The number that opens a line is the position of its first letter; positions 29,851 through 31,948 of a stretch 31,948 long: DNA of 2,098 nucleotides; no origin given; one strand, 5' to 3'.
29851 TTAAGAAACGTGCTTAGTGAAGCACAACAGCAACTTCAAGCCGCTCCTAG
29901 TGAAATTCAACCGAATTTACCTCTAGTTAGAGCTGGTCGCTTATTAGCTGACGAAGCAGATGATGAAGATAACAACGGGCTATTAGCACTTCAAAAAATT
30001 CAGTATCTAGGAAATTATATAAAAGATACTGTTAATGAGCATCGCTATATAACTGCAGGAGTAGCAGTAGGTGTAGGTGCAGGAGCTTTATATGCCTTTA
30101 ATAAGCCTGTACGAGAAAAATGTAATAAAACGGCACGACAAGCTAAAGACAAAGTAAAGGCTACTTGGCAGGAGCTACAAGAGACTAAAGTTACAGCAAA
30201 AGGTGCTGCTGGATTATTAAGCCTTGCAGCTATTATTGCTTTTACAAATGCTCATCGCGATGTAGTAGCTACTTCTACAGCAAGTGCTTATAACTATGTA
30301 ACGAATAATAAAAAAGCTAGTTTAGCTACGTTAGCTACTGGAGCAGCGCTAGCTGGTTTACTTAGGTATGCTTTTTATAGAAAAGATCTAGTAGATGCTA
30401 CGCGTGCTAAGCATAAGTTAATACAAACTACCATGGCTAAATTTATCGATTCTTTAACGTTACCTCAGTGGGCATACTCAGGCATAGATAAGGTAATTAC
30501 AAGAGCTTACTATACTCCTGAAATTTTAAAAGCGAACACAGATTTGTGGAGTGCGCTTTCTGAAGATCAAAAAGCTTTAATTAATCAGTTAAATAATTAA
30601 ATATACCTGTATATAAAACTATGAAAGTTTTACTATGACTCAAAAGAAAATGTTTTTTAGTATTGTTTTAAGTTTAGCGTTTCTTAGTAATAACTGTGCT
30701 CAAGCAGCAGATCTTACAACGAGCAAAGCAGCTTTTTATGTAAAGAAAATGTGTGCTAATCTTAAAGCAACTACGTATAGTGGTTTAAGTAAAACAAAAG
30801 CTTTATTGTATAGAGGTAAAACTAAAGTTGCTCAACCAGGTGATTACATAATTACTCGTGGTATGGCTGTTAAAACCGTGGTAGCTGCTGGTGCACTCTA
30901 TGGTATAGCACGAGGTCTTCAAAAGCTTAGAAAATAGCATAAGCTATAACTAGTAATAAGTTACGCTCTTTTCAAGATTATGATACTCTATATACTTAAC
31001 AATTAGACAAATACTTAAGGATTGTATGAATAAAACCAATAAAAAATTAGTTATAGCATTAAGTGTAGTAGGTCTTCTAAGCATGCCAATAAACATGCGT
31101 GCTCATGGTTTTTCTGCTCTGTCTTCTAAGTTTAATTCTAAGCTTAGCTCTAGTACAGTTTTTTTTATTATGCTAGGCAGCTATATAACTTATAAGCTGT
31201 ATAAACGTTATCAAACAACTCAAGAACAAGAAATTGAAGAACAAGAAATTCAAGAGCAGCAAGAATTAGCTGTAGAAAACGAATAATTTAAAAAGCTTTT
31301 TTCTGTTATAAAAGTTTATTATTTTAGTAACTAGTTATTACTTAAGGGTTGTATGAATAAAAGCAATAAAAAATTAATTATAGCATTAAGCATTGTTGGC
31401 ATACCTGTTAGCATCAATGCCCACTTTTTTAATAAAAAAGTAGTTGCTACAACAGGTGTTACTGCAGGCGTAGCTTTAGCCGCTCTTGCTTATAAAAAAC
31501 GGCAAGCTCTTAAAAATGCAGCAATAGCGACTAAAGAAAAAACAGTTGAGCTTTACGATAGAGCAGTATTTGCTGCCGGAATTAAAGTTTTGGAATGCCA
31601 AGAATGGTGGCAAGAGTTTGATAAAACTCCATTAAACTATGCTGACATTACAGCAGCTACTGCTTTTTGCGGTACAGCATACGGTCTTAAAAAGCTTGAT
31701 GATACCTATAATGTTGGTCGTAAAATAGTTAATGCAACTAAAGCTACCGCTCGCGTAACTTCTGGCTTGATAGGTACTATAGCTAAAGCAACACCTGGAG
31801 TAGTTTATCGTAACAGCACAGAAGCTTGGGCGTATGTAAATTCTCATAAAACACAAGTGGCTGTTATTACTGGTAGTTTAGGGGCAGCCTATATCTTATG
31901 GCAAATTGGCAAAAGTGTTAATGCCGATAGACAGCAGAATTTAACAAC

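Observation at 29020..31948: Tandem cluster of four or more signal-peptide proteins built from a recurring Ala/Gly-rich helix - Tyr - basic module, directly downstream of the ribosomal operon terminator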

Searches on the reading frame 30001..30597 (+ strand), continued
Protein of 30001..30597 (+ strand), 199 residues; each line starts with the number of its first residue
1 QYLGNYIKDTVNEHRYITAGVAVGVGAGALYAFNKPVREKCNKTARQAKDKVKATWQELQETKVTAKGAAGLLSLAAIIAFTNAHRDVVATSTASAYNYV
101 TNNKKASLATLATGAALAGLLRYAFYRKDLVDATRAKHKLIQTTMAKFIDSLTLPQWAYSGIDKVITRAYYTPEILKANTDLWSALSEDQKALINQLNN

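Call 99: find_encoding_contigs(protein=P0013, flank=8000, max_places=1)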
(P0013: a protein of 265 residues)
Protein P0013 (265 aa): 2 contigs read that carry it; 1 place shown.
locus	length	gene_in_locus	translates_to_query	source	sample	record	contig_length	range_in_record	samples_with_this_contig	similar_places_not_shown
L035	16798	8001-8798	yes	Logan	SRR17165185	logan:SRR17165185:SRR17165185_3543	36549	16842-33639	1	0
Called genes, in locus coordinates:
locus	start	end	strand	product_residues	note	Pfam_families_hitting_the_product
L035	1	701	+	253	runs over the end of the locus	PF00557:Peptidase_M24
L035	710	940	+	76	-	PF01176:eIF-1a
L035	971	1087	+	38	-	PF00444:Ribosomal_L36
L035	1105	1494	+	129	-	PF00416:Ribosomal_S13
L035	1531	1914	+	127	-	PF00411:Ribosomal_S11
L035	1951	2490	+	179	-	PF00163:Ribosomal_S4, PF22421:SYY_C-terminal (weak), PF01479:S4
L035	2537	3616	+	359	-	PF01193:RNA_pol_L, PF01000:RNA_pol_A_bac, PF03118:RNA_pol_A_CTD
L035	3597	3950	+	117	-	PF01196:Ribosomal_L17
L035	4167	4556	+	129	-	-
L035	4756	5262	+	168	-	-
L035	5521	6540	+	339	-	-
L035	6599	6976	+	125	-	-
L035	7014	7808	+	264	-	-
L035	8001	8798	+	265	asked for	-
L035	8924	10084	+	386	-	PF01946:Thi4 (faint), PF07992:Pyr_redox_2, PF13738:Pyr_redox_3, PF00070:Pyr_redox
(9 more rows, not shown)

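Call 101: search_protein_families(library=ncbifam, proteins=[L034:8802-9833:+], max_evalue=0.00001)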
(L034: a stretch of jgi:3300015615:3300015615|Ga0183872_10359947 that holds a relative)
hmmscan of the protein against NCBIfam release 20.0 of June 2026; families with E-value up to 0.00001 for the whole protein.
L034:8802-9833:+ (344 aa): 33 families (the best 25 are shown)
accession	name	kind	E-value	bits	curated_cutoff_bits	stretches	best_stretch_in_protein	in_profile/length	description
TIGR01292.1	TRX_reduct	equivalog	5.9e-98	327.4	343.45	1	37-336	3-300/300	thioredoxin-disulfide reductase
TIGR03140.1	AhpF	equivalog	5e-69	233.2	502.9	1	37-333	215-509/515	alkyl hydroperoxide reductase subunit F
NF007614.0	PRK10262.1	equivalog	1.5e-67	228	644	1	38-337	10-315/321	thioredoxin-disulfide reductase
TIGR03143.1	AhpF_homolog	hypoth_equivalog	5.4e-66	223.3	687.65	1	37-337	7-309/555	putative alkyl hydroperoxide reductase F subunit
TIGR02053.1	MerA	equivalog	1.9e-15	56.8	454.45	1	93-333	98-329/465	mercury(II) reductase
TIGR01350.1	lipoamide_DH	equivalog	6.6e-15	54.8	408.8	1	92-329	98-326/461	dihydrolipoyl dehydrogenase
TIGR04018.1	Bthiol_YpdA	hypoth_equivalog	7.7e-14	51.2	339.9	1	111-312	92-290/316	YpdA family putative bacillithiol disulfide reductase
TIGR03385.1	CoA_CoA_reduc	equivalog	1.4e-13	50.4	578.8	1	136-316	106-288/439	CoA-disulfide reductase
TIGR01316.1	gltA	equivalog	4.1e-13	48.9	471.75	1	167-328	265-443/449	NADPH-dependent glutamate synthase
NF010311.1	PRK13748.1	subfamily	2.8e-12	46.3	600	1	137-328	235-420/560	mercury(II) reductase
NF009409.0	PRK12770.1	subfamily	2.9e-12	46.3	343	1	34-311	18-326/360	putative glutamate synthase subunit beta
NF004943.0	PRK06292.2-1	equivalog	2.5e-11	43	432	1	129-311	127-308/456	dihydrolipoyl dehydrogenase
NF005883.0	PRK07845.1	equivalog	3.4e-11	42.8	479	0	37-117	5-81/466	NAD(P)H-quinone dehydrogenase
NF009410.0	PRK12771.1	subfamily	3.7e-11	42.3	516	1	170-337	264-446/566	NAD(P)-binding protein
TIGR01317.1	GOGAT_sm_gam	subfamily_domain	5.5e-11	42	447.7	0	255-331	396-475/485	glutamate synthase small subunit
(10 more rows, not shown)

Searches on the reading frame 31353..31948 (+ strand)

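Call 7: search_protein_families(library=pfam, proteins=[window:31353-31948:+], max_evalue=1)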
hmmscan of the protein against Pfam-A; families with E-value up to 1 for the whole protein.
window:31353-31948:+ (198 aa): 0 families

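Call 8: search_protein_families(library=ncbifam, proteins=[window:31353-31948:+], max_evalue=1)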
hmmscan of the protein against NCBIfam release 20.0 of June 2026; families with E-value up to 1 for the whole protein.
window:31353-31948:+ (198 aa): 2 families
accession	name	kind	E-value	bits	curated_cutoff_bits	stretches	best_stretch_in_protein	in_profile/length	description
TIGR00948.1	2a75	equivalog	0.02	14.6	213.65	1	8-81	35-108/177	L-lysine exporter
NF001663.0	PRK00431.1-4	equivalog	0.021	14.7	285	1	122-188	21-89/180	ADP-ribose-binding protein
